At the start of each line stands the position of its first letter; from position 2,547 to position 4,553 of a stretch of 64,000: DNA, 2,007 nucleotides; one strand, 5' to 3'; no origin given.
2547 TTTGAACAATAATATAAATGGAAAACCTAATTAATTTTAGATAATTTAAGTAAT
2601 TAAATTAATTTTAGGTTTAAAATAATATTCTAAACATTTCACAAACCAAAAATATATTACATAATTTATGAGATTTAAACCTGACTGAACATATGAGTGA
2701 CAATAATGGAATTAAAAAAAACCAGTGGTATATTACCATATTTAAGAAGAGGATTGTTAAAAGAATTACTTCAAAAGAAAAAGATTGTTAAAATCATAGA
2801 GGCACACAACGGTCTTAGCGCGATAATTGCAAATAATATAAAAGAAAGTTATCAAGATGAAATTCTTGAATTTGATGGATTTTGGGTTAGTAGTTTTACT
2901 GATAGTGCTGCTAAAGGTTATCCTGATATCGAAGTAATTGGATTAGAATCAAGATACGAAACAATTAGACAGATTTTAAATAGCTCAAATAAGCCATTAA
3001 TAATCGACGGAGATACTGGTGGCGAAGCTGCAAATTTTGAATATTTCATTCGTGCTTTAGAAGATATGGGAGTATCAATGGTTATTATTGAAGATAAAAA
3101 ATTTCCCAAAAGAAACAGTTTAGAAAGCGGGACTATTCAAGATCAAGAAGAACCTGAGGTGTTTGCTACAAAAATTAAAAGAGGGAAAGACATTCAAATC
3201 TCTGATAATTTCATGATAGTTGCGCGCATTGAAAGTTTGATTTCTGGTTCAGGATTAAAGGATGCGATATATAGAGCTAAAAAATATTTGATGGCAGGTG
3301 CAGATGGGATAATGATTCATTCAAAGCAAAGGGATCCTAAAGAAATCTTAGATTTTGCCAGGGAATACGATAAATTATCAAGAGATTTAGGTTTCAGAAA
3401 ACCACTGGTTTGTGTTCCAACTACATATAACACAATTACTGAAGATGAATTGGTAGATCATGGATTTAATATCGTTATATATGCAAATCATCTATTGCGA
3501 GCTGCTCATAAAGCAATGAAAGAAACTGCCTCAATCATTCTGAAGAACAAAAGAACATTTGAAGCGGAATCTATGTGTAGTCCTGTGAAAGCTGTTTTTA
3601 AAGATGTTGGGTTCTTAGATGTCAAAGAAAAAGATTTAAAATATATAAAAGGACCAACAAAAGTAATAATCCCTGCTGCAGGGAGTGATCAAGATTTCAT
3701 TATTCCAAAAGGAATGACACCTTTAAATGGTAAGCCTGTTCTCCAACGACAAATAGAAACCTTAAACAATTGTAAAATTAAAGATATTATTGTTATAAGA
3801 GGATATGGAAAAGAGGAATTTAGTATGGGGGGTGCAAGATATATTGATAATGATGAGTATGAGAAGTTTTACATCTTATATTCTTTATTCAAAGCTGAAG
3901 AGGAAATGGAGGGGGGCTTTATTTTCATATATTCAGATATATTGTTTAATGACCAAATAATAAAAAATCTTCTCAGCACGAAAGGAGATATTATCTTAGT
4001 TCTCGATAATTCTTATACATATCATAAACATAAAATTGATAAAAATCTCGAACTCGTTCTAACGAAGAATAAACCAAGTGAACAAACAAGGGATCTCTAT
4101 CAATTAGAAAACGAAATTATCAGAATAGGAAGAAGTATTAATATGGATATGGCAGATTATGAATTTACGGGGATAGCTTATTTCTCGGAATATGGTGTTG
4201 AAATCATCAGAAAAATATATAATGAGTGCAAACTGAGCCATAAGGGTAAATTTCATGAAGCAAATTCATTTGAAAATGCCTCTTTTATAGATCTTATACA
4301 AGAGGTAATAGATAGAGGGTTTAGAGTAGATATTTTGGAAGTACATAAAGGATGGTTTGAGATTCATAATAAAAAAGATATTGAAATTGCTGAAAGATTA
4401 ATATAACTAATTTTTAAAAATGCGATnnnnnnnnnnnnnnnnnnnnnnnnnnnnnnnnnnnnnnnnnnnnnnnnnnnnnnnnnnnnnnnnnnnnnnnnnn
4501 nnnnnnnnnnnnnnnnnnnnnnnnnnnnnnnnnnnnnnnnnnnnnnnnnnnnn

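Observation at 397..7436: Phosphonate biosynthesis operon (ppm-ppd-Fe-ADH) with three cytidylyltransferase copies and a GlpT/UhpC-type transporter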

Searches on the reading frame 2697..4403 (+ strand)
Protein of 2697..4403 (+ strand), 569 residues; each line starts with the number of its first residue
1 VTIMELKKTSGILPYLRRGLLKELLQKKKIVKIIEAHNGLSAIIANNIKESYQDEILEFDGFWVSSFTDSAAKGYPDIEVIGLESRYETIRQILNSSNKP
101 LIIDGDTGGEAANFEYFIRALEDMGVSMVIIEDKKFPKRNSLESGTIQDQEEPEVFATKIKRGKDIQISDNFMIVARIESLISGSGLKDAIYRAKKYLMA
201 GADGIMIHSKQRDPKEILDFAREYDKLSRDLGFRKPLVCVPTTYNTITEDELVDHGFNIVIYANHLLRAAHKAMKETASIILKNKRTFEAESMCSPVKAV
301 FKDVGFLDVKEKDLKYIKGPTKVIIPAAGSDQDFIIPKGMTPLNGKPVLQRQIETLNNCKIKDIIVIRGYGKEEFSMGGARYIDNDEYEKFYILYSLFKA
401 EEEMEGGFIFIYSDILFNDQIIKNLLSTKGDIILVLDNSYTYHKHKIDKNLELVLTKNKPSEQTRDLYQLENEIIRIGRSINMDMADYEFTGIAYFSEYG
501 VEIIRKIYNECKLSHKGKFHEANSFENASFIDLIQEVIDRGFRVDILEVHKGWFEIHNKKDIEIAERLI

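Call 5: search_protein_families(library=pfam, proteins=[window:2697-4403:+], max_evalue=0.01)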
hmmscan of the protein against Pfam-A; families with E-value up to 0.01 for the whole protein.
window:2697-4403:+ (569 aa): 2 families
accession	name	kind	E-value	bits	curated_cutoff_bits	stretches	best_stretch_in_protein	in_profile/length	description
PF13714.12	PEP_mutase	-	1.9e-51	175.4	31.5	1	21-281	1-239/240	Phosphoenolpyruvate phosphomutase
PF12804.13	NTP_transf_3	-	3.7e-07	30.9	27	1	325-428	3-110/160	MobA-like NTP transferase domain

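Call 6: search_protein_families(library=ncbifam, proteins=[window:2697-4403:+], max_evalue=0.001)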
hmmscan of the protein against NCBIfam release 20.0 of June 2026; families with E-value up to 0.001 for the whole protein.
window:2697-4403:+ (569 aa): 13 families
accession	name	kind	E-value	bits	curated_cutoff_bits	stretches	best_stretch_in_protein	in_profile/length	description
TIGR02320.1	PEP_mutase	equivalog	8.8e-105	349.8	319.55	1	21-302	1-278/284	phosphoenolpyruvate mutase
TIGR02321.1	Pphn_pyruv_hyd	equivalog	1.8e-46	158.5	374.4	1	27-318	13-290/290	phosphonopyruvate hydrolase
TIGR02317.1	prpB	equivalog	1.5e-32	112.9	354.4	1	20-284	4-250/285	methylisocitrate lyase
NF008455.0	PRK11320.1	equivalog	3.9e-20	72.3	353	1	23-284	13-257/295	methylisocitrate lyase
TIGR02319.1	CPEP_Pphonmut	equivalog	1.1e-11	44.5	420.05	1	64-270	43-240/294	carboxyvinyl-carboxyphosphonate phosphorylmutase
TIGR03992.1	Arch_glmU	subfamily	7.9e-08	31.6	292.1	1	336-483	21-181/393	bifunctional sugar-1-phosphate nucleotidylyltransferase/acetyltransferase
NF041135.1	IPPtranDIPPsyn_Thcocales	equivalog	2.5e-06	26.8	580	1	324-442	4-126/419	bifunctional L-myo-inositol-1-phosphate cytidylyltransferase/CDP-L-myo-inositol myo-inositolphosphotransferase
TIGR01208.1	rmlA_long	equivalog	1.1e-05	24.5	320.25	1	334-568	18-233/353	glucose-1-phosphate thymidylyltransferase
NF041313.1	UDPGP_AglF_Halo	equivalog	1.3e-05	24.7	400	1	337-419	22-110/234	UTP--glucose-1-phosphate uridylyltransferase AglF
NF041173.1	Sug_nt_acttase_Thmprot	equivalog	2.5e-05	23.4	600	1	337-492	22-191/405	bifunctional sugar-1-phosphate nucleotidylyltransferase/acetyltransferase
NF045665.1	NTPtran_DVU1551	equivalog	6.4e-05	22.1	315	1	322-389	2-73/359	DVU_1551 family NTP transferase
TIGR03310.1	matur_MocA_YgfJ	equivalog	0.00012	22.1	186.45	1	323-390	2-74/188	molybdenum cofactor cytidylyltransferase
NF045761.1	NAMPUrTaseMurU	equivalog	0.00099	19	250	0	336-497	21-174/226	N-acetylmuramate alpha-1-phosphate uridylyltransferase MurU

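Call 8: search_solved_structures(query=window:2697-4403:+, max_evalue=0.001, show_alignments=2)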
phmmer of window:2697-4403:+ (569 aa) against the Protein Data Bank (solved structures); distinct sequences matched with E-value up to 0.001: 16.
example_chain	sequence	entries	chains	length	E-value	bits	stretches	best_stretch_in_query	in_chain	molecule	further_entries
5unc_A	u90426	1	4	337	2.1e-48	168.8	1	22-329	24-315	PHOSPHOENOLPYRUVATE PHOSPHOMUTASE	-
1m1b_A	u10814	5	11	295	2.5e-45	158.7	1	20-303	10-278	PHOSPHOENOLPYRUVATE PHOSPHOMUTASE | PROTEIN (PHOSPHOENOLPYRUVATE MUTASE)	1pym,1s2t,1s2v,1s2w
1s2u_A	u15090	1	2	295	2.8e-44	155.2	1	20-303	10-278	Phosphoenolpyruvate phosphomutase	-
2dua_A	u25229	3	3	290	7.5e-40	140.6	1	41-317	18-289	Phosphonopyruvate hydrolase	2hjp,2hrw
4iqd_A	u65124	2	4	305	2.7e-15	59.6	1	22-314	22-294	Carboxyvinyl-carboxyphosphonate phosphorylmutase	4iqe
1zlp_A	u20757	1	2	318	5.3e-14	55.3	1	30-287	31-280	petal death protein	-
9hra_A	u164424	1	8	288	4.4e-11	45.6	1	56-275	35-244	2-methylisocitrate lyase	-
9hgk_A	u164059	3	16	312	5.3e-11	45.4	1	56-275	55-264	2-methylisocitrate lyase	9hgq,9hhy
6t4v_C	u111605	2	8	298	7.9e-11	44.8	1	70-281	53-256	2-methylisocitrate lyase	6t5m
9hgo_A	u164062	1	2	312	1.4e-10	44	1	56-275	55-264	2-methylisocitrate lyase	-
9hhs_A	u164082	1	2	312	1.8e-10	43.6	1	56-275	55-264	2-methylisocitrate lyase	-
3eoo_A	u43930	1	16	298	2e-10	43.5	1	57-274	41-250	Methylisocitrate lyase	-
1jyk_A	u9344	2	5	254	1.7e-09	40.4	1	336-424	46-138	CTP:phosphocholine Cytidylyltransferase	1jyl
1o5q_A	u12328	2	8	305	4.1e-09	39.1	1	31-206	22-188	Probable methylisocitrate lyase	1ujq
1xg3_A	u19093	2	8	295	3e-08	36.3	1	70-206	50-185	Probable methylisocitrate lyase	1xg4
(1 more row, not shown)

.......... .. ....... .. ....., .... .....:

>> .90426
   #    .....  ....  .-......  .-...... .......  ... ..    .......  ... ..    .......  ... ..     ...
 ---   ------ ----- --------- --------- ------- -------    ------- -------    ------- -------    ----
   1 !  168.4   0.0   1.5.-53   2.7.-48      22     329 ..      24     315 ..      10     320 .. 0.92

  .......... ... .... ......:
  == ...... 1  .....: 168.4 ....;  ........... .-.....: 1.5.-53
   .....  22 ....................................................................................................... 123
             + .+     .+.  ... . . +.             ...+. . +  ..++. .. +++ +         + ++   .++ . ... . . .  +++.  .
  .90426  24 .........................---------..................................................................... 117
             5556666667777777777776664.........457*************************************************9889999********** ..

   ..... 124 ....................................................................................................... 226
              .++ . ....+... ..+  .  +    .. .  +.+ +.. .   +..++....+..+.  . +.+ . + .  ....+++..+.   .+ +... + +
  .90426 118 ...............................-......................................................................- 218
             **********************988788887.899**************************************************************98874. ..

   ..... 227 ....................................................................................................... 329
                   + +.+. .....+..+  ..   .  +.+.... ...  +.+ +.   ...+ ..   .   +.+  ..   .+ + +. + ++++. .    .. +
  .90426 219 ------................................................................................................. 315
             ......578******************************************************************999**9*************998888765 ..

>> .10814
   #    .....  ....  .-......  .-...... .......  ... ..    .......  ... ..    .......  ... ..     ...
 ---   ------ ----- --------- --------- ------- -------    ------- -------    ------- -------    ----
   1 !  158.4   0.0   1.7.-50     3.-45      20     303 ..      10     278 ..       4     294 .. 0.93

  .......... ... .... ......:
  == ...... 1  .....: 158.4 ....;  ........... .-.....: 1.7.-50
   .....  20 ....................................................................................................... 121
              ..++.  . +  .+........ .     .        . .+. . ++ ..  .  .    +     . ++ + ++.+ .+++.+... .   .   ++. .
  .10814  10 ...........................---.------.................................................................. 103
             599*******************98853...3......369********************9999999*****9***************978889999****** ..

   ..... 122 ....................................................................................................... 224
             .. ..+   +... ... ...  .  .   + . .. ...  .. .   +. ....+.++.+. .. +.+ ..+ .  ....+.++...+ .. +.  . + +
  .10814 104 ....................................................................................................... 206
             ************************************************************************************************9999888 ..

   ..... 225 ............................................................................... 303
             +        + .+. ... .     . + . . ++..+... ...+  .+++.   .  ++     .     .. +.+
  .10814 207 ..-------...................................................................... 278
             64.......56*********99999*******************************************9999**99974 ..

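Call 12: find_related_loci(query=window:2697-4403:+, collection=genome_contigs, flank=10000)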
Query window:2697-4403:+ (569 aa) in genome_contigs; peptide patterns used: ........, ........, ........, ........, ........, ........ (x = any residue, [..] = any of these).
105 stretches matched a pattern; 40 encode a relative of the query (tblastn E <= 1e-3); 40 distinct loci.
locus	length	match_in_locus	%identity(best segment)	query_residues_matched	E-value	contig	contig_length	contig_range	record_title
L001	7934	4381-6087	92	1-569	0e+0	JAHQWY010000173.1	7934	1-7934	MAG: Promethearchaeia archaeon isolate WORC5 WOR136_contig-100_878, whole genome shotgun sequence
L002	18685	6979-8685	92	1-569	0e+0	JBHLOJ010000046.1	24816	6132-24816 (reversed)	MAG: Promethearchaeota archaeon isolate DZ3M.322 DZ3M.322@5917, whole genome shotgun sequence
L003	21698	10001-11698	87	4-569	0e+0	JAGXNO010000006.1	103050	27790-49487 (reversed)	MAG: Promethearchaeota archaeon isolate bin60 NODE_6_length_103050_cov_28.108999, whole genome shotgun sequence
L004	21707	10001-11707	84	1-569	0e+0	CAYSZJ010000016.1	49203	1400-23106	MAG TPA_asm: uncultured archaeon isolate SRP239594_co1_24 genome assembly, contig: NODE_95_length_49203_cov_40.379364, w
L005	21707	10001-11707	84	1-569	0e+0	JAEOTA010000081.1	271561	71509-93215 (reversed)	MAG: Promethearchaeota archaeon isolate YT1_007 k127_73231898, whole genome shotgun sequence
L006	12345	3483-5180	84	4-569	0e+0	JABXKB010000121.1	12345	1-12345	MAG: Promethearchaeota archaeon isolate Hel_238_bin13 contig-145_10880, whole genome shotgun sequence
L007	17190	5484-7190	84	1-569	0e+0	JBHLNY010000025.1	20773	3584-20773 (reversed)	MAG: Promethearchaeota archaeon isolate DZ2S.398 DZ2S.398@7782, whole genome shotgun sequence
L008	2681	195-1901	82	1-569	0e+0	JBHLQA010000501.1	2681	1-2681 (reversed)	MAG: Candidatus Odinarchaeota archaeon isolate H3M.118 H3M.118@103255, whole genome shotgun sequence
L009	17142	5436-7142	82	1-569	0e+0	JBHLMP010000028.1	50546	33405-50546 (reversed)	MAG: Promethearchaeota archaeon isolate DZ2M.348 DZ2M.348@1639, whole genome shotgun sequence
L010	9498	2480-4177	83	1-566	0e+0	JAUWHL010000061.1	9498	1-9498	MAG: Promethearchaeota archaeon isolate CSMAG_2267 CSMAG_2267_k141_466928_length_9498_cov_5.0000, whole genome shotgun s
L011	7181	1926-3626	81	3-569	0e+0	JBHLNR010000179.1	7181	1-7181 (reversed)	MAG: Promethearchaeota archaeon isolate DZ2S.368 DZ2S.368@40588, whole genome shotgun sequence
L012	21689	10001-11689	83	4-566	0e+0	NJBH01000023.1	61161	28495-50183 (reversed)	MAG: Promethearchaeota archaeon Loki_b32 273, whole genome shotgun sequence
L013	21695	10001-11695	71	3-567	0e+0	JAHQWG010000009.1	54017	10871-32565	MAG: Promethearchaeia archaeon isolate ABR01 NODE_144_length_54017_cov_20, whole genome shotgun sequence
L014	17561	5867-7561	70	3-567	0e+0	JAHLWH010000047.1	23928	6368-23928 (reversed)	MAG: Promethearchaeota archaeon isolate 6H3_1 k141_17043, whole genome shotgun sequence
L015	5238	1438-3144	67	1-569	0e+0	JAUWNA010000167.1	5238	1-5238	MAG: Promethearchaeota archaeon isolate CSMAG_2412 CSMAG_2412_k141_61457_length_5238_cov_7.2135, whole genome shotgun se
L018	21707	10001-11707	81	1-569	0e+0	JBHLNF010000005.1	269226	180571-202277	MAG: Promethearchaeota archaeon isolate DZ2S.179 DZ2S.179@53, whole genome shotgun sequence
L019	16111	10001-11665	68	12-566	0e+0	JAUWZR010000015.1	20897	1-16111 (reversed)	MAG: Promethearchaeota archaeon isolate CSMAG_2741 CSMAG_2741_k141_256836_length_20897_cov_16.0000, whole genome shotgun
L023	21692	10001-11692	67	3-569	0e+0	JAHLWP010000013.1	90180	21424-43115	MAG: Promethearchaeota archaeon isolate 9R3_44 NODE_16_length_90180_cov_259.514940, whole genome shotgun sequence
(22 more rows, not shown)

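Call 19: search_protein_families(library=pfam, proteins=[L005:864-2489:-, L005:2921-3586:-, L005:3937-4740:+, L005:4773-5882:+, L005:6003-7529:+, L005:14870-15838:+, L004:14975-17089:+, L003:1044-1766:-, L018:180-1349:+], max_evalue=0.001)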
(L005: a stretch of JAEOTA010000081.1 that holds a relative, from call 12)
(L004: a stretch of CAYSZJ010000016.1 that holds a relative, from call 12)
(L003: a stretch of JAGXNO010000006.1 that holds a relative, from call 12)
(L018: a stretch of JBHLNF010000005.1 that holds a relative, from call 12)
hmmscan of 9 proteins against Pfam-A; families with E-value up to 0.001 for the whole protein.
L005:864-2489:- (541 aa): 1 family
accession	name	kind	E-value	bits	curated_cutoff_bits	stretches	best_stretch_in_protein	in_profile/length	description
PF01943.22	Polysacc_synt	-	2.1e-07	31.1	28.2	1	15-287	2-259/274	Polysaccharide biosynthesis protein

L005:2921-3586:- (221 aa): 3 families
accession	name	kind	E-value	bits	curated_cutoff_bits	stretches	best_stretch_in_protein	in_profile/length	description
PF12804.13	NTP_transf_3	-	7.9e-12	46.1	27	1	5-110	2-106/160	MobA-like NTP transferase domain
PF01128.25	IspD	-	1.1e-05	25.8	27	1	4-77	3-77/221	2-C-methyl-D-erythritol 4-phosphate cytidylyltransferase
PF02348.25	CTP_transf_3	-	0.00083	19.7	22.6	0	11-75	9-70/217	Cytidylyltransferase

L005:3937-4740:+ (268 aa): 1 family
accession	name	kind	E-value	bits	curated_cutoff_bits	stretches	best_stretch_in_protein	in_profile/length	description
PF01066.26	CDP-OH_P_transf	-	3.3e-06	28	22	1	46-161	3-115/152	CDP-alcohol phosphatidyltransferase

L005:4773-5882:+ (370 aa): 5 families
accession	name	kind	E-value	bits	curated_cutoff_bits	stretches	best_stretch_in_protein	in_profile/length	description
PF00534.26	Glycos_transf_1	-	9.7e-39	133.1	26.4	1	182-344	5-169/172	Glycosyl transferases group 1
PF13692.12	Glyco_trans_1_4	-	7.2e-29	101.3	27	1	195-333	4-142/142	Glycosyl transferases group 1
PF13524.12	Glyco_trans_1_2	-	1.3e-08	35.3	25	1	217-362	9-144/144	Glycosyl transferase-like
PF20706.3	GT4-conflict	-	8.8e-07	28.7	26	1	258-358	271-383/385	Family 4 Glycosyltransferase in conflict systems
PF13439.12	Glyco_transf_4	-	3.8e-05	24.2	28.5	1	72-173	64-169/170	Glycosyltransferase Family 4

L005:6003-7529:+ (509 aa): 2 families
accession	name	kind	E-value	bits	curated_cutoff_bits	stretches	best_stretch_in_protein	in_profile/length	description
PF00884.28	Sulfatase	-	2.1e-11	44.1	25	1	168-259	212-300/301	Sulfatase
PF02995.22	DUF229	-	0.00097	18.4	25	0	169-243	313-381/496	Protein of unknown function (DUF229)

L005:14870-15838:+ (323 aa): 9 families
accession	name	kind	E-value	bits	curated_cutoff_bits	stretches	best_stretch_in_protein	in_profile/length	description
PF01370.27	Epimerase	-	1.2e-63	215.2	20.9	1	8-244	1-240/240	NAD dependent epimerase/dehydratase family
PF16363.11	GDP_Man_Dehyd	-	2e-62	212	27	1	9-307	1-331/332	GDP-mannose 4,6 dehydratase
PF01073.25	3Beta_HSD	-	2.5e-29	102.6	22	1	9-240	1-245/280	3-beta hydroxysteroid dehydrogenase/isomerase family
PF02719.21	Polysacc_synt_2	-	3.4e-27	95.8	20.2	1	8-281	1-270/293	Polysaccharide biosynthesis protein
PF04321.23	RmlD_sub_bind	-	1.7e-16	60.6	27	1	7-264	2-233/287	RmlD substrate binding domain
PF07993.18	NAD_binding_4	-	5.5e-10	39.3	20.1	1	70-186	84-210/258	Male sterility protein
PF13460.12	NAD_binding_10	-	2.4e-06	28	27.2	1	12-138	1-111/184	NAD(P)H-binding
PF00106.31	adh_short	-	4.4e-06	26.7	26.6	1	6-125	1-136/195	short chain dehydrogenase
PF05368.20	NmrA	-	0.0009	19.3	27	0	5-125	2-107/298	NmrA-like family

L004:14975-17089:+ (705 aa): 1 family
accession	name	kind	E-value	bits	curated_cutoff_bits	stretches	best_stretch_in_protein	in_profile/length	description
PF19554.4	DUF6077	-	0.00012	21.5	27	1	9-137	3-126/354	Family of unknown function (DUF6077)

L003:1044-1766:- (240 aa): 4 families
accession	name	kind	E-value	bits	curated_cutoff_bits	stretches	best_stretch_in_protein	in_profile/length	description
PF13489.12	Methyltransf_23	-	2.2e-07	31.2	27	1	54-170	18-132/164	Methyltransferase domain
PF03269.20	DUF268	-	2.8e-06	27.7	25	1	113-168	62-117/176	Caenorhabditis protein of unknown function, DUF268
PF08242.18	Methyltransf_12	-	4.3e-05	24.6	30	1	63-157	1-98/98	Methyltransferase domain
PF13847.12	Methyltransf_31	-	0.00011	22.4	27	0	58-163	3-113/145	Methyltransferase domain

L018:180-1349:+ (390 aa): 4 families
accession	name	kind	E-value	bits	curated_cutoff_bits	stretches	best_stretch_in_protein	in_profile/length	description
PF00534.26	Glycos_transf_1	-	1.5e-40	139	26.4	1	210-365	9-169/172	Glycosyl transferases group 1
PF13692.12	Glyco_trans_1_4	-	9.1e-33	113.9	27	1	217-354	2-142/142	Glycosyl transferases group 1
PF20706.3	GT4-conflict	-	6.5e-07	29.1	26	1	214-330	195-323/385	Family 4 Glycosyltransferase in conflict systems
PF13439.12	Glyco_transf_4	-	2.6e-06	28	28.5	1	31-197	15-168/170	Glycosyltransferase Family 4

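Call 49: find_encoding_contigs(protein=window:2697-4403:+, flank=10000, max_places=4)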
Protein window:2697-4403:+ (569 aa): no gene with exactly this product is on record in the collection.

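Call 60: search_protein_families(library=pfam, proteins=[L013:14724-15926:-, L013:16088-17740:-, L023:5021-6157:-, L023:2968-3846:+, L023:1704-2444:+, L019:9044-9814:+, L019:15118-16110:+, L013:9050-9856:-], max_evalue=0.01)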
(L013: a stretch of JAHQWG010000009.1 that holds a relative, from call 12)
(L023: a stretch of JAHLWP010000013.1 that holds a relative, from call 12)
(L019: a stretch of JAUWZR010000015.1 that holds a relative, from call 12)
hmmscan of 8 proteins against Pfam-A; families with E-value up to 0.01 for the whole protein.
L013:14724-15926:- (401 aa): 1 family
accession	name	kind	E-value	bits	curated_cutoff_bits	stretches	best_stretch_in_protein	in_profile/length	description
PF04464.20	Glyphos_transf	-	1.5e-80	271.4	22.1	1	35-396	8-365/367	CDP-Glycerol:Poly(glycerophosphate) glycerophosphotransferase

L013:16088-17740:- (551 aa): 2 families
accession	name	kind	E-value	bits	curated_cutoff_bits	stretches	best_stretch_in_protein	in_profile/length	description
PF00179.31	UQ_con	-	3.5e-08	33.6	27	1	30-92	38-104/140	Ubiquitin-conjugating enzyme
PF05773.27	RWD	-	3.2e-05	24.5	22.8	1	380-457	44-94/112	RWD domain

L023:5021-6157:- (379 aa): 0 families

L023:2968-3846:+ (293 aa): 0 families

L023:1704-2444:+ (247 aa): 6 families
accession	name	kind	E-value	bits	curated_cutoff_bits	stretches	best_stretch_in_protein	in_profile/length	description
PF08241.18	Methyltransf_11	-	1.9e-15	57.7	21.2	1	84-173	1-94/95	Methyltransferase domain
PF13489.12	Methyltransf_23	-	7.3e-11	42.5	27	1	79-180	22-122/164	Methyltransferase domain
PF13649.12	Methyltransf_25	-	8.1e-11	42.9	27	1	83-170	1-97/97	Methyltransferase domain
PF13847.12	Methyltransf_31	-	6.4e-10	39.3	27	1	79-176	3-111/145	Methyltransferase domain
PF01209.24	Ubie_methyltran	-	1.4e-07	31.6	20.1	1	118-180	96-156/233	ubiE/COQ5 methyltransferase family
PF08242.18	Methyltransf_12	-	1.1e-06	29.7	30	1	84-171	1-97/98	Methyltransferase domain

L019:9044-9814:+ (257 aa): 3 families
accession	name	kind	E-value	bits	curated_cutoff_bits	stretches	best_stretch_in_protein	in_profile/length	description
PF13578.12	Methyltransf_24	-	7.9e-15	56.1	26.3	1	97-213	1-105/105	Methyltransferase domain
PF04989.18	RMNT_CmcI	-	1.1e-08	35.5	23.2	1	79-220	19-155/206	Rhamnosyl O-methyltransferase/CmcI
PF01596.23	Methyltransf_3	-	0.00015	21.5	22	1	55-224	9-166/204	O-methyltransferase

L019:15118-16110:+ (331 aa): 3 families
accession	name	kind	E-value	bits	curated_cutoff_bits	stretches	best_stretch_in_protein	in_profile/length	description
PF05048.19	NosD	-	5.1e-11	42.8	23.6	1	95-233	14-146/212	Periplasmic copper-binding protein (NosD)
PF13229.12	Beta_helix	-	9.4e-10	38.8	25.9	1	87-228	12-153/158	Right handed beta helix region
PF00041.27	fn3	-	0.0071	17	25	0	251-305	14-73/84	Fibronectin type III domain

L013:9050-9856:- (269 aa): 5 families
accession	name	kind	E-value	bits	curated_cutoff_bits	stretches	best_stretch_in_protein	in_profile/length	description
PF13344.12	Hydrolase_6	-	7.9e-23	80.9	27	1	21-119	2-101/101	Haloacid dehalogenase-like hydrolase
PF13242.12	Hydrolase_like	-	6.5e-20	71.3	22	1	191-263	2-74/75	HAD-hyrolase-like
PF00702.32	Hydrolase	-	6.3e-17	63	26.4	1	18-231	2-191/191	haloacid dehalogenase-like hydrolase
PF13419.12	HAD_2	-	1.8e-09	38.4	23.8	1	191-237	133-178/178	Haloacid dehalogenase-like hydrolase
PF09419.16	PGP_phosphatase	-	4.3e-05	23.6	20.4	1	200-237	126-163/168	Mitochondrial PGP phosphatase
